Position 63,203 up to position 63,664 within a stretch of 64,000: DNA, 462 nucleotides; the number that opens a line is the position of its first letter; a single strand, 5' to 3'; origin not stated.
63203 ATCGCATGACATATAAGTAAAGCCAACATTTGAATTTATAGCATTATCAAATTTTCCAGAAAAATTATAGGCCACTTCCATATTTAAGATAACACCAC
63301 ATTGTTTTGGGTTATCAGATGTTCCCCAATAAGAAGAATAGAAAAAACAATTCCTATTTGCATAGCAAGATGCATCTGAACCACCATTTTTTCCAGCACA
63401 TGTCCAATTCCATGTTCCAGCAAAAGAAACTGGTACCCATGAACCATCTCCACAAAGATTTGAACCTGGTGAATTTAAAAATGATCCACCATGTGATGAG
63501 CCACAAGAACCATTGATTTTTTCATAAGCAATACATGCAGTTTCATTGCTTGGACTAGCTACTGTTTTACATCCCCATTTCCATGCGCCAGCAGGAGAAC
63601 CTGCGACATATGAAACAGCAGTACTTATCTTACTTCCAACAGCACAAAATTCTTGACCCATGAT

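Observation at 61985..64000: Large Cys/Gly/Ser-rich secreted protein built from a novel roughly 48-aa module with invariant G-P-W-S-W-x-C, apparently frameshifted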

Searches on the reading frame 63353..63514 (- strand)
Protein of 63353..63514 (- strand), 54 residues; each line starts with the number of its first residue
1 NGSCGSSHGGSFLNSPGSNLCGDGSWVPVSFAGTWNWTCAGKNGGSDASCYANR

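Call 22: search_solved_structures(query=A1, max_evalue=10, show_alignments=2)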
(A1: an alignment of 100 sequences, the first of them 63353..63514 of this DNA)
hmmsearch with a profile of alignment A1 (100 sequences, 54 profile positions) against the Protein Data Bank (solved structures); distinct sequences matched with E-value up to 10: 3.
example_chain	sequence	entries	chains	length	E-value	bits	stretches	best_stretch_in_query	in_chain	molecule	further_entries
5y7z_A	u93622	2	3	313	1.1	12.5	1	13-38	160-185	Cyclin-G-associated kinase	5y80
4o38_A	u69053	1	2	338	1.1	12.4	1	13-38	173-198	Cyclin-G-associated kinase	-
4c57_A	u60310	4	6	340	1.2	12.4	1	13-38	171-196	Cyclin-G-associated kinase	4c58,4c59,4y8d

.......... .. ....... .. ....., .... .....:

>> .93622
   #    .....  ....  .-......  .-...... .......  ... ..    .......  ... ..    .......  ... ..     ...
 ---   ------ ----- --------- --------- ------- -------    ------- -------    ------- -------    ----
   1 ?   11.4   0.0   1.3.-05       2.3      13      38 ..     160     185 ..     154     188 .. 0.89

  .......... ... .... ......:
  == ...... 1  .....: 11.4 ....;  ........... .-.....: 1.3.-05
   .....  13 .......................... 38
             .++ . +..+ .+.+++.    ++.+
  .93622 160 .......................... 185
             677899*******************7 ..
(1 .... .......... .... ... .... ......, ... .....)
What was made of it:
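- On Any solved fold (PDB): Profile against PDB sequences gives a best E of 1.1 (call 22).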

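Call 26: predict_structure(alignment_id=A1)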
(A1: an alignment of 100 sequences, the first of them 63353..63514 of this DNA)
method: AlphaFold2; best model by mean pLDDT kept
length: 54 residues; sequences in the alignment: 100
mean_pLDDT: 94.5   pTM: 0.73
mean pLDDT of the five models: 94.5, 94.1, 92.9, 92.7, 92.6
residues with pLDDT >= 90: 48; 70-90: 6; 50-70: 0; < 50: 0
segments of 3 or more residues with pLDDT < 50: none
pLDDT, mean of each block of 10 residues (from residue 1): 97 95 91 95 95 95
secondary structure, 60 per line:
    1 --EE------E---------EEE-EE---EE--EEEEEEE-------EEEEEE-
elements in order: E21-23 E34-40 E48-53
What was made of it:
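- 63353..63514 (-): Module copy 2 (full 54 residues): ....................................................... AlphaFold2 model with pLDDT 94.5, all-beta (call 26).
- Closest known: Small cysteine-containing carbohydrate-binding modules. Different: The conserved aromatic residues appear to be core residues, not a surface platform (inference from call 26).
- Confident all-beta model, pLDDT 94.5 (call 26). The two Trp residues sit at i and i+2 with Cys39 on one predicted strand, which suggests the core (call 26; inference).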

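Call 35: search_protein_representatives(alignment_id=A1)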
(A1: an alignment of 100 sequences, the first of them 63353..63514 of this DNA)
Query: 100 sequences, 54 profile positions. Proteins with E-value up to 0.001 (for the whole library): 5663; up to 1e-10: 3381; up to 1e-30: 897. The best 150 are listed.
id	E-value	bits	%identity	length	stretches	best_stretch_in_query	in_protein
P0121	0.0e+00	1167.5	-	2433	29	1-54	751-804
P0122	0.0e+00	1084.1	-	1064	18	1-54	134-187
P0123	0.0e+00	982.1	-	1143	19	1-54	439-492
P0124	1.8e-255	841.2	-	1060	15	1-53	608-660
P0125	2.5e-245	808.7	-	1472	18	1-54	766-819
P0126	5.3e-228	753.2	-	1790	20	1-54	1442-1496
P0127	1.1e-201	669.0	-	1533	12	1-53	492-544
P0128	1.9e-191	636.2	-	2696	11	1-53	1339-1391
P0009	1.5e-182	607.7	-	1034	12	1-54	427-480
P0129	1.6e-182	607.6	-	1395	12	1-53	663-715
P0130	2.7e-182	606.9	-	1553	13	1-51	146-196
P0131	1.8e-180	601.1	-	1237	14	1-53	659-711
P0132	2.3e-178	594.3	-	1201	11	1-52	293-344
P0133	8.4e-177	589.3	-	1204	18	2-54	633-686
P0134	5.6e-176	586.7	-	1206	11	1-53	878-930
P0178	1.1e-118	403.2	-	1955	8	1-53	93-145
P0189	3.0e-109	373.0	-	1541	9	1-53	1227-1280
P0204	1.3e-99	342.1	-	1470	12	1-52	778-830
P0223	1.5e-90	313.1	-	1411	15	1-54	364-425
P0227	1.1e-87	303.9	-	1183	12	1-53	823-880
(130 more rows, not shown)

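Call 49: fold_search(model_id=the predicted structure, library=pdb)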
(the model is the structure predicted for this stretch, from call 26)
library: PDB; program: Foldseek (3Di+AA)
matches with E <= 10: 28; with E <= 0.001: 0
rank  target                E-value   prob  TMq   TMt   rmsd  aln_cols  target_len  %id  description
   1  1hic_MODEL_1_A        4.9e+00  0.05  0.27  0.28   8.6        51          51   20  THE NMR SOLUTION STRUCTURE OF HIRUDIN(1-51) AND COMPARISON WITH CORRESPONDING THREE-DIMENSIONAL STRUCTURES DET (released 1994-01-31)
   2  1oxs                  4.9e+00  0.04  0.37  0.07  13.9        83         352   14  Crystal structure of GlcV, the ABC-ATPase of the glucose ABC transporter from Sulfolobus solfataricus (released 2003-06-17)
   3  2egc_MODEL_1_A        5.8e+00  0.05  0.32  0.26   7.7        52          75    8  Solution structure of the fifth SH3 domain from human KIAA0418 protein (released 2007-08-28)
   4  9isn_D                6.6e+00  0.08  0.33  0.02   4.9        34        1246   12  Cryo-EM structure of Streptomyces coelicolor sigma factor shbA transcription initiation complex (released 2025-05-14)
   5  3ubf                  6.6e+00  0.03  0.25  0.06   3.5        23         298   17  Crystal structure of Drosophila N-cadherin EC1-3, I (released 2011-12-21)
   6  5zx3_D                7.0e+00  0.08  0.37  0.02   1.8        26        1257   12  Mycobacterium tuberculosis RNA polymerase holoenzyme with ECF sigma factor sigma H (released 2019-03-20)
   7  9m9e_D                7.4e+00  0.08  0.38  0.02   3.7        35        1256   11  Structural Basis of Pausing During Transcription Initiation in Mycobacterium tuberculosis (released 2026-01-14)
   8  3ubg_B                7.4e+00  0.03  0.25  0.06   3.9        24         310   17  Crystal structure of Drosophila N-cadherin EC1-3, II (released 2011-12-21)
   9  6dvc_D                7.8e+00  0.09  0.39  0.02   2.0        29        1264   14  Crystal structure of Mycobacterium tuberculosis transcription initiation complex(ECF sigma factor L) containing 5nt RN (released 2019-02-20)
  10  2r41_A                7.8e+00  0.08  0.36  0.21   2.1        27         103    7  Crystal structure of the protein of unknown function from Enterococcus faecalis (released 2007-09-11)
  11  9m7y_B                7.8e+00  0.07  0.36  0.02   4.1        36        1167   14  Cryo-EM structure of gp79-dependent RNAP promoter open complex (released 2025-09-03)
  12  8qti_D                8.3e+00  0.11  0.41  0.02   1.7        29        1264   14  Mycobacterium smegnatis RNAP open promoter complex with SigmaA and RbpA (released 2024-10-02)
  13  8q3i_D                8.3e+00  0.09  0.41  0.02   2.1        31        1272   13  Mycobacterium smegmatis RNA polymerase in complex with HelD, SigA and RbpA in State I (released 2024-08-14)
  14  8dy7_D                8.3e+00  0.08  0.39  0.02   3.6        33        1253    9  Streptomyces venezuelae RNAP transcription open promoter complex with WhiA and WhiB transcription factors (released 2023-03-01)
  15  6bu2_A                8.8e+00  0.13  0.45  0.18   1.7        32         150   12  Crystal structure of methylmalonyl-CoA epimerase from Mycobacterium tuberculosis (released 2018-12-12)
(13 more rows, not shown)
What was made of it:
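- On Any solved fold (PDB): Best Foldseek E is 4.9 (call 49).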

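Call 50: search_protein_families(library=ncbifam, proteins=[P0131, P0223, P0227, P0189, P0178, P0204], max_evalue=0.1)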
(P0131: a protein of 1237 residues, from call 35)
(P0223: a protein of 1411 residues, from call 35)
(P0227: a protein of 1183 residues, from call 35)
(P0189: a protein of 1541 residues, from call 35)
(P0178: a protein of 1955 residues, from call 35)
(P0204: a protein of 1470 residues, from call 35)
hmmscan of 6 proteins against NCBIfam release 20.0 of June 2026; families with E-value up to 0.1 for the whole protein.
P0131 (1237 aa): 0 families

P0223 (1411 aa): 0 families

P0227 (1183 aa): 0 families

P0189 (1541 aa): 0 families

P0178 (1955 aa): 0 families

P0204 (1470 aa): 0 families

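Call 51: search_protein_families(library=pfam, proteins=[P0131, P0223, P0227, P0189, P0178, P0204], max_evalue=0.01)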
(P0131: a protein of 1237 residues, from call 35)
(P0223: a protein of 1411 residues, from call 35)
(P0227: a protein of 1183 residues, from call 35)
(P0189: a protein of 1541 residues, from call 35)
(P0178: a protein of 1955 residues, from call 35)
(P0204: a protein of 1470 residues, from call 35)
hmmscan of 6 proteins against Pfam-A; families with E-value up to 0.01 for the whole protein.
P0131 (1237 aa): 2 families
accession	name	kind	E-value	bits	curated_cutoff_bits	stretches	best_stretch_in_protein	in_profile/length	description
PF18911.6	PKD_4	-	1.2e-05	25.8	27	1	1158-1219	18-81/85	PKD domain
PF00801.26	PKD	-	0.0031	17.9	23.5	0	1172-1211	29-70/80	PKD domain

P0223 (1411 aa): 2 families
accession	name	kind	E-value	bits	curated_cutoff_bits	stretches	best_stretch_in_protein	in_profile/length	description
PF18911.6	PKD_4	-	4.8e-06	27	27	1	1329-1387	16-75/85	PKD domain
PF00801.26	PKD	-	0.0029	18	23.5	0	1347-1385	31-70/80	PKD domain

P0227 (1183 aa): 2 families
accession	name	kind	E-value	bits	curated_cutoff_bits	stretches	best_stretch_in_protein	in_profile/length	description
PF00801.26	PKD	-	5.1e-07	30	23.5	1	1087-1158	14-71/80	PKD domain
PF18911.6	PKD_4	-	5.7e-07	30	27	1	1108-1161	28-77/85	PKD domain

P0189 (1541 aa): 1 family
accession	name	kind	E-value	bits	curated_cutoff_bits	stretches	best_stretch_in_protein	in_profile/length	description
PF10102.14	DUF2341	-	5.5e-83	274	23.4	3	86-166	1-82/84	Domain of unknown function (DUF2341)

P0178 (1955 aa): 1 family
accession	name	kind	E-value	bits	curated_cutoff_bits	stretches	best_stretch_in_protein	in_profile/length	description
PF10102.14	DUF2341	-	3.3e-125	409.3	23.4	5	1175-1257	1-83/84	Domain of unknown function (DUF2341)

P0204 (1470 aa): 1 family
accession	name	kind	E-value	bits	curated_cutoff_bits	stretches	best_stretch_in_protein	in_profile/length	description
PF10102.14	DUF2341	-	1e-21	77.6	23.4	1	917-996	1-83/84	Domain of unknown function (DUF2341)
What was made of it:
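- Tried and rejected: No known family was found for the C-terminal tag (calls 50, 51).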

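Call 79: fold_search(model_id=the predicted structure, library=viral)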
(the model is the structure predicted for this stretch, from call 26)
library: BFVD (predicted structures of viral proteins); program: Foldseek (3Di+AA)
matches with E <= 10: 43; with E <= 0.001: 0
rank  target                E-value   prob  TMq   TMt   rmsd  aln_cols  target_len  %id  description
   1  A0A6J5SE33            1.7e-02  1.00  0.77  0.09   2.1        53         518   40  Chitobiase/beta-hexosaminidase C-terminal domain containing protein [uncultured Caudovirales phage]
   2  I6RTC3                2.6e+00  0.13  0.40  0.10   6.9        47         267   13  Uncharacterized protein [Nonlabens phage P12024L]
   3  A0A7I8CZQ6            2.6e+00  0.06  0.24  0.06   4.0        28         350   18  Uncharacterized protein [Magnaporthe oryzae narnavirus 1]
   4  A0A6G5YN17            4.0e+00  0.10  0.44  0.24   9.9        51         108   16  (no name in the UniProt tables at hand)
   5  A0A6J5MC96            4.3e+00  0.08  0.40  0.40   7.2        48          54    6  Uncharacterized protein [uncultured Caudovirales phage]
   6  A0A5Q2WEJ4            4.3e+00  0.02  0.22  0.13   4.2        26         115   35  Uncharacterized protein [Arthrobacter phage Kuleana]
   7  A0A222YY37            4.5e+00  0.10  0.40  0.36   3.4        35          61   20  Uncharacterized protein [Mycobacterium phage MyraDee]
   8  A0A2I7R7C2            5.1e+00  0.12  0.37  0.39   1.1        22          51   27  (no name in the UniProt tables at hand)
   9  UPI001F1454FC         5.1e+00  0.06  0.34  0.14   3.5        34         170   15  (no name look-up for this kind of identifier)
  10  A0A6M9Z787            5.4e+00  0.03  0.32  0.03  10.5        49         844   14  (no name in the UniProt tables at hand)
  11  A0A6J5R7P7            5.8e+00  0.08  0.34  0.25   1.8        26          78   15  Uncharacterized protein [uncultured Caudovirales phage]
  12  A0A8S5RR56            5.8e+00  0.02  0.24  0.18   3.8        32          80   22  (no name in the UniProt tables at hand)
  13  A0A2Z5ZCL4            6.1e+00  0.14  0.40  0.25   1.7        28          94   18  Uncharacterized protein [Escherichia phage EcS1]
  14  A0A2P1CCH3            6.1e+00  0.07  0.36  0.14   5.9        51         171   24  Capsid decorating protein [Klebsiella phage KP8]
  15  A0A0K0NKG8            6.5e+00  0.03  0.24  0.06   3.8        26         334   23  Uncharacterized protein [Gordonia phage GMA3]
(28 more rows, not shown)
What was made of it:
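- The one phage protein carrying the module is named as a chitobiase C-terminal domain protein (call 79).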
